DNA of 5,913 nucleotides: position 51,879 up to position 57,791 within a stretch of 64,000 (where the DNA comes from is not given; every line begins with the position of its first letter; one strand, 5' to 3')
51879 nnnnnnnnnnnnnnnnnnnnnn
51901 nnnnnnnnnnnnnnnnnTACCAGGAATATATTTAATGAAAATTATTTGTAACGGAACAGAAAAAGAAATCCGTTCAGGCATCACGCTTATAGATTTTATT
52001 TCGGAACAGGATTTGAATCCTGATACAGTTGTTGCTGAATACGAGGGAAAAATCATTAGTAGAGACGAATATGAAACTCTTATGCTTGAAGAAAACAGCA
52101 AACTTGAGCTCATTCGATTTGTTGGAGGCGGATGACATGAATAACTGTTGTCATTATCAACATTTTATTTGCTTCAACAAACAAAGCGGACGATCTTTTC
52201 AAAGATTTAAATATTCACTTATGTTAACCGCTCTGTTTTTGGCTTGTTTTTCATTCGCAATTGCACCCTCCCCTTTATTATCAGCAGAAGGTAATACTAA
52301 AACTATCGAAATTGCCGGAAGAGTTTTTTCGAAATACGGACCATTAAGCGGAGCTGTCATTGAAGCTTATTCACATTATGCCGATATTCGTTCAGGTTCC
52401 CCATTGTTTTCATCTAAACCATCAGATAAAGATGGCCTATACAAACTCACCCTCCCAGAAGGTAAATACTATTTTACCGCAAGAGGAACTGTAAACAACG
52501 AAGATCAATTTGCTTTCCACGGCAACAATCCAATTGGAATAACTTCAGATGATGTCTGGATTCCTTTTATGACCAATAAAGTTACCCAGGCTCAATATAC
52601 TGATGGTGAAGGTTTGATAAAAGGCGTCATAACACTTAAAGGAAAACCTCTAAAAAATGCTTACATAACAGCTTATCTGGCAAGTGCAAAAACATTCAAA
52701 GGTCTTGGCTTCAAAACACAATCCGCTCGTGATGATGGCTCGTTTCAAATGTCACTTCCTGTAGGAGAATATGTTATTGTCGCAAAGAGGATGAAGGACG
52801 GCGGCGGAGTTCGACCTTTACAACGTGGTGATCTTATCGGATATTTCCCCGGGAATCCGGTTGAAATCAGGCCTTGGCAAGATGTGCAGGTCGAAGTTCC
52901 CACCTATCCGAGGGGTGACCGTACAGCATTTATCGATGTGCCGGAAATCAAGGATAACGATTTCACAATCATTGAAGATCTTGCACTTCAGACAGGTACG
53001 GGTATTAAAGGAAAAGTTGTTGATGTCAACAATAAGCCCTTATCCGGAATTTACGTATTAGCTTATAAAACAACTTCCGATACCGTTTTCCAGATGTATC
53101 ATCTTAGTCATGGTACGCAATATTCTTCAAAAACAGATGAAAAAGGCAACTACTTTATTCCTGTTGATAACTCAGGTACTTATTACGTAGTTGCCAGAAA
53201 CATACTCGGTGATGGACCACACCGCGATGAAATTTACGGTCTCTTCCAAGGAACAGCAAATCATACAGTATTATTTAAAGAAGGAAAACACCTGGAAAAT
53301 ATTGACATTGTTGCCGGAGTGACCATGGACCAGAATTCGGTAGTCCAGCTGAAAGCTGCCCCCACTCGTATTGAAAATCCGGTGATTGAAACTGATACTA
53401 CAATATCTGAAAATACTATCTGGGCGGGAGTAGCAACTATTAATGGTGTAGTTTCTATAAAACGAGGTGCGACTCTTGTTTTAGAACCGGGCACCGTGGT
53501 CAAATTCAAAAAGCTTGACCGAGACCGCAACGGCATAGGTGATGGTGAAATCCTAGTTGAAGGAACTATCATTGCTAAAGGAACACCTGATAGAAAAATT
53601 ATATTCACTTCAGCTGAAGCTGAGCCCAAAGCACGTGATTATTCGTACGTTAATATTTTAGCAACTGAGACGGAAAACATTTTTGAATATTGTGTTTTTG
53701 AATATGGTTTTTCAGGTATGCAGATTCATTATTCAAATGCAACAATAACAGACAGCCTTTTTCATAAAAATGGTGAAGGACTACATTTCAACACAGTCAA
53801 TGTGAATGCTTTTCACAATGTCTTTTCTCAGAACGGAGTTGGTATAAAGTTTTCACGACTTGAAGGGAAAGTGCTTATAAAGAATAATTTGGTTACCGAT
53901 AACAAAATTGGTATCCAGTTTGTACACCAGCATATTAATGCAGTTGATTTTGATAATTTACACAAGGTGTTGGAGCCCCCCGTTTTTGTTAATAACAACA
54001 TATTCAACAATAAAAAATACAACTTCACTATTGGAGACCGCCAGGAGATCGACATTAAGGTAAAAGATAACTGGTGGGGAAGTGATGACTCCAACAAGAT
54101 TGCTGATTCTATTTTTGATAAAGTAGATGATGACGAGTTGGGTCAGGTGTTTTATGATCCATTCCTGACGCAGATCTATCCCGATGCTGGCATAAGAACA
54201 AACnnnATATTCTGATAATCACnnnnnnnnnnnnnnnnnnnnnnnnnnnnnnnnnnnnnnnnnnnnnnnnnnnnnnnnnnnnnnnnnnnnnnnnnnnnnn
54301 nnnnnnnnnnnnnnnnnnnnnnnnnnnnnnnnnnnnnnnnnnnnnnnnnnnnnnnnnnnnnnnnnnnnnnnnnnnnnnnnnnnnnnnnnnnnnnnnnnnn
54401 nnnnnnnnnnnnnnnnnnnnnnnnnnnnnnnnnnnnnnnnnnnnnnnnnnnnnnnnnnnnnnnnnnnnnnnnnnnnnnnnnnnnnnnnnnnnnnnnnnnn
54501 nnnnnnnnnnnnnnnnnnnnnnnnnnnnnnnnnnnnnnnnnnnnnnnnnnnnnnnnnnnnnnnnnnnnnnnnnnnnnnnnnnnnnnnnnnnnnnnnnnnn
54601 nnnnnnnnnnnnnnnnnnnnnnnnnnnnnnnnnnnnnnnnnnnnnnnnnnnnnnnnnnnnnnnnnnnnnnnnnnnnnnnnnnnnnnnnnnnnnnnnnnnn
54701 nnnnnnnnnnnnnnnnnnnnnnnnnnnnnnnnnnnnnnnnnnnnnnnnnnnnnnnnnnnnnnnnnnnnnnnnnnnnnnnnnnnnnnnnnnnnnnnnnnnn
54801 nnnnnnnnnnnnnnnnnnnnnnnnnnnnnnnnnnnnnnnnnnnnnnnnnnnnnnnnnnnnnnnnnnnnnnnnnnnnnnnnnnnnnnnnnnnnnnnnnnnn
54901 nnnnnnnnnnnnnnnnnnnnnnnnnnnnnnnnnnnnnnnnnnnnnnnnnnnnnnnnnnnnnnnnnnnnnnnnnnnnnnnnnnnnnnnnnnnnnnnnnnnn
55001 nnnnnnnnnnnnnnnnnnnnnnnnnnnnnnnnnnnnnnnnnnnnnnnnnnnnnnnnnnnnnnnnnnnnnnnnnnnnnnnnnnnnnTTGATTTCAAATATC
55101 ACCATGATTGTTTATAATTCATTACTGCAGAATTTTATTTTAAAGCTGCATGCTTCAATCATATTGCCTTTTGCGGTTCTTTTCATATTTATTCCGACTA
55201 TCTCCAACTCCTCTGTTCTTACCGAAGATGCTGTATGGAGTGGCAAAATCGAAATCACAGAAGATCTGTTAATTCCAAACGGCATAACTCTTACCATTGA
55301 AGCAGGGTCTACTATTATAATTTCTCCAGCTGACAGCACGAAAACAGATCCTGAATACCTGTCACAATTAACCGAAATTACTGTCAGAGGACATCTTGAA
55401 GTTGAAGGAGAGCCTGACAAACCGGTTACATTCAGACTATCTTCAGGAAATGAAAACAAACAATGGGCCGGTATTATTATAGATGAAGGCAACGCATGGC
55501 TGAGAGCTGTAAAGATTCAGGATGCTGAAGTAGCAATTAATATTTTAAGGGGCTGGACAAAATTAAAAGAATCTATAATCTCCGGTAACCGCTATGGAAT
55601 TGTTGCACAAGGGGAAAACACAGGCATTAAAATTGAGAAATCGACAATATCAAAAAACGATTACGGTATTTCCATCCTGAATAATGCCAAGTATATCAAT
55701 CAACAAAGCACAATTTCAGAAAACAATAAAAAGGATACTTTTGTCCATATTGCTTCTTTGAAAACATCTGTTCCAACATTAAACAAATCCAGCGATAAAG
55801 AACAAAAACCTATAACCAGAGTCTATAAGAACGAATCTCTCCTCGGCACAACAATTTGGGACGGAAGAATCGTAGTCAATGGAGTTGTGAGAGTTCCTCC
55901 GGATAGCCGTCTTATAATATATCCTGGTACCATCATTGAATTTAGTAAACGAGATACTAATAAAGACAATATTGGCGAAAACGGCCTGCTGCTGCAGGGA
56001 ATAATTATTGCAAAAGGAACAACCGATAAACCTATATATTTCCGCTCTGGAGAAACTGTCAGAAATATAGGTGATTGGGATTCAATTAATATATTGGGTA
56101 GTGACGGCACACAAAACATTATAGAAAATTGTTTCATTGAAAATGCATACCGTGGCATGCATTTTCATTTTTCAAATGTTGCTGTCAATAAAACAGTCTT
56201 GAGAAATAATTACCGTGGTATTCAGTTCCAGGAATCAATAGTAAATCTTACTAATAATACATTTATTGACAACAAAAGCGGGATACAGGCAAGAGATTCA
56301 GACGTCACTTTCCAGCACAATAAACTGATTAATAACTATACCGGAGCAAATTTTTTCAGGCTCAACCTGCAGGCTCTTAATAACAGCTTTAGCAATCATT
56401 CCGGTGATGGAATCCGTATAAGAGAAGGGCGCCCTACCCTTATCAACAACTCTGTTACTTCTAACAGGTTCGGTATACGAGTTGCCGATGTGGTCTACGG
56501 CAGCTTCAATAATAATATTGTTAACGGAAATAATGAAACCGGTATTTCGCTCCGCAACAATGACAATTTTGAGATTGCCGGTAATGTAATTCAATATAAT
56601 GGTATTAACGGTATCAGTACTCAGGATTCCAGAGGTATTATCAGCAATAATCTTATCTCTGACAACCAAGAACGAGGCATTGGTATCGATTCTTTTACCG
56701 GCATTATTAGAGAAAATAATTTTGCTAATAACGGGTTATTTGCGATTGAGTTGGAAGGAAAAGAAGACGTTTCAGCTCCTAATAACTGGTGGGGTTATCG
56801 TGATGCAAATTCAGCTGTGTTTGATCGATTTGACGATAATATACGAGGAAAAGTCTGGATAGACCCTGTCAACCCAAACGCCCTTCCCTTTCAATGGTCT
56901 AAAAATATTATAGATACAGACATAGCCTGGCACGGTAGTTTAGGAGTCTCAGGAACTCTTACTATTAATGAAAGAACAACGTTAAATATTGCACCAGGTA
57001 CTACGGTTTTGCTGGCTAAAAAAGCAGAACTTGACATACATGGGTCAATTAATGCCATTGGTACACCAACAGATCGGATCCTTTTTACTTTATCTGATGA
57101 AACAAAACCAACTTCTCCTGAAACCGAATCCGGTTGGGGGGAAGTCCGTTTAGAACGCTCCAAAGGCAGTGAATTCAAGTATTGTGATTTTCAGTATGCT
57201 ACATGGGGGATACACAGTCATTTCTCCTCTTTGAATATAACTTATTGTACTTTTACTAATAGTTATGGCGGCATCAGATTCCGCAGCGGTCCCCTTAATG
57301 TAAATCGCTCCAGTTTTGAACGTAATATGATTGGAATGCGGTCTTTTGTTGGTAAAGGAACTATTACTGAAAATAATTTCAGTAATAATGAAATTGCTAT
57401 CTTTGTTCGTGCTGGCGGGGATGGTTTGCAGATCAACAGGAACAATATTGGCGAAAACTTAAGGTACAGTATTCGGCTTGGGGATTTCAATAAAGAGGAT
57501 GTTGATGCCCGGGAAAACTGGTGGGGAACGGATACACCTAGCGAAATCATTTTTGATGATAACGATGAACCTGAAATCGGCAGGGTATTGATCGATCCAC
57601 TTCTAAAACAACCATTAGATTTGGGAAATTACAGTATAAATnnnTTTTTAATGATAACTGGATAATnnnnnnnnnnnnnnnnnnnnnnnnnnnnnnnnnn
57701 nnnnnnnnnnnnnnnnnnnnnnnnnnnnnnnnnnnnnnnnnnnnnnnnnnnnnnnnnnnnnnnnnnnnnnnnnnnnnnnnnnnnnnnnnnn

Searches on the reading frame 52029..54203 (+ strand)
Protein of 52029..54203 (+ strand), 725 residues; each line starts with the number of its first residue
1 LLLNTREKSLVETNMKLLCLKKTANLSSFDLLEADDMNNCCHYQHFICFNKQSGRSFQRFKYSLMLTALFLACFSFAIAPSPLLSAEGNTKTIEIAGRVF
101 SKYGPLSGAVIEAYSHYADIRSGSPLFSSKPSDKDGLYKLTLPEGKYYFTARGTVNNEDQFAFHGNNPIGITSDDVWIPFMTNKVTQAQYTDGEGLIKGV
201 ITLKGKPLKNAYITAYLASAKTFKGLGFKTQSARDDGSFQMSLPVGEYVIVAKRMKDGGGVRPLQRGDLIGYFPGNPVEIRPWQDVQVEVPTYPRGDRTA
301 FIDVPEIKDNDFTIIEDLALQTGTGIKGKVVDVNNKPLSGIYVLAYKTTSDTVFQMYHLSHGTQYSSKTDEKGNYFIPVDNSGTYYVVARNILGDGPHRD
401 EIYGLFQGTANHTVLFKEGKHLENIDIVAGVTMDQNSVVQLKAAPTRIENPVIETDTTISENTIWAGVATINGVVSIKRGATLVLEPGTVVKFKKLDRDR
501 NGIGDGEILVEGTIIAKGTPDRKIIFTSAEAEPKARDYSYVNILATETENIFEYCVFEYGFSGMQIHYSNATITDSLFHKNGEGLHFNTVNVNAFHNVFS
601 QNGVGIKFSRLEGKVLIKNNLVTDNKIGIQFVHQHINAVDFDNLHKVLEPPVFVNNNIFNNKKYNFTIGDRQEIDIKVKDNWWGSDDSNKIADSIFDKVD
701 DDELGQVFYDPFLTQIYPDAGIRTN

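Call 8: search_protein_families(library=pfam, proteins=[window:52029-54203:+], max_evalue=0.001)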
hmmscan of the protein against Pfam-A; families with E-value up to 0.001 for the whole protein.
window:52029-54203:+ (725 aa): 5 families
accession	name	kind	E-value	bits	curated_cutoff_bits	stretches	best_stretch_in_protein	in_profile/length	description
PF13620.12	CarboxypepD_reg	-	5.1e-14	52.8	32.3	1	326-390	2-55/82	Carboxypeptidase regulatory-like domain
PF10670.15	DUF4198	-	3.7e-08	34.2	34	0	320-390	143-206/209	Domain of unknown function (DUF4198)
PF13229.12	Beta_helix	-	2e-07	31.2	25.9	1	543-676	26-151/158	Right handed beta helix region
PF20598.4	DUF6795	-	4.9e-05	24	27.4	0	197-242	1-44/103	Domain of unknown function (DUF6795)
PF13715.12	CarbopepD_reg_2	-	0.00014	22.3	32.2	0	326-353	1-29/88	CarboxypepD_reg-like domain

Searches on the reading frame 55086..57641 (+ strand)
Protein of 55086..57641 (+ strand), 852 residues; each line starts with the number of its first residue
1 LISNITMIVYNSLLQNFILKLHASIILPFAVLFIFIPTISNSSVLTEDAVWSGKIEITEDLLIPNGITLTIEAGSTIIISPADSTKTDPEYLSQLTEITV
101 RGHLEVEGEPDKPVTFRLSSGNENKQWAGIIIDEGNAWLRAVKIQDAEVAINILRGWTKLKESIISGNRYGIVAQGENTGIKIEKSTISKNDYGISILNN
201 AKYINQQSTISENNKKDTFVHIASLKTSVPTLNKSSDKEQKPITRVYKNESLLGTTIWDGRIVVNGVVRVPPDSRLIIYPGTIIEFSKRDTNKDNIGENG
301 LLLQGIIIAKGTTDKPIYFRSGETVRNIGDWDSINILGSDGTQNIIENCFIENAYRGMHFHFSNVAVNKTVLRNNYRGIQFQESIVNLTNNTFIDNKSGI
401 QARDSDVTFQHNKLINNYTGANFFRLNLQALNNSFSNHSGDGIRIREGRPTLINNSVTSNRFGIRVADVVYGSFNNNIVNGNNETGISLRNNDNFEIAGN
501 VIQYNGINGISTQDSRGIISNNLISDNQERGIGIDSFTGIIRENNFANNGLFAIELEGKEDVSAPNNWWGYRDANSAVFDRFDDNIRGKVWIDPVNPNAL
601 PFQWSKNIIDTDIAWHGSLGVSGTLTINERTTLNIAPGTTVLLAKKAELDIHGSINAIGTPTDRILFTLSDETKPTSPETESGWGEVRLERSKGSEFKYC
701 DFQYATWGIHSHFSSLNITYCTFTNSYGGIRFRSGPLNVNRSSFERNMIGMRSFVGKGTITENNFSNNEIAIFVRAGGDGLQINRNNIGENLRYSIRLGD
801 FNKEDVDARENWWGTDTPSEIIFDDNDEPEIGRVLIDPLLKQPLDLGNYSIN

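Call 8: search_protein_families(library=pfam, proteins=[window:55086-57641:+], max_evalue=0.001)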
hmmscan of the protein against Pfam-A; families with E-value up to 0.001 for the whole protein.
window:55086-57641:+ (852 aa): 2 families
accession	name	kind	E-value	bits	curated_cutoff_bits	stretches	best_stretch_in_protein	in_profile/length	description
PF13229.12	Beta_helix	-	1.2e-33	116.4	25.9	4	431-567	14-156/158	Right handed beta helix region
PF05048.19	NosD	-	2.4e-20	73.3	23.6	2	311-466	23-155/212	Periplasmic copper-binding protein (NosD)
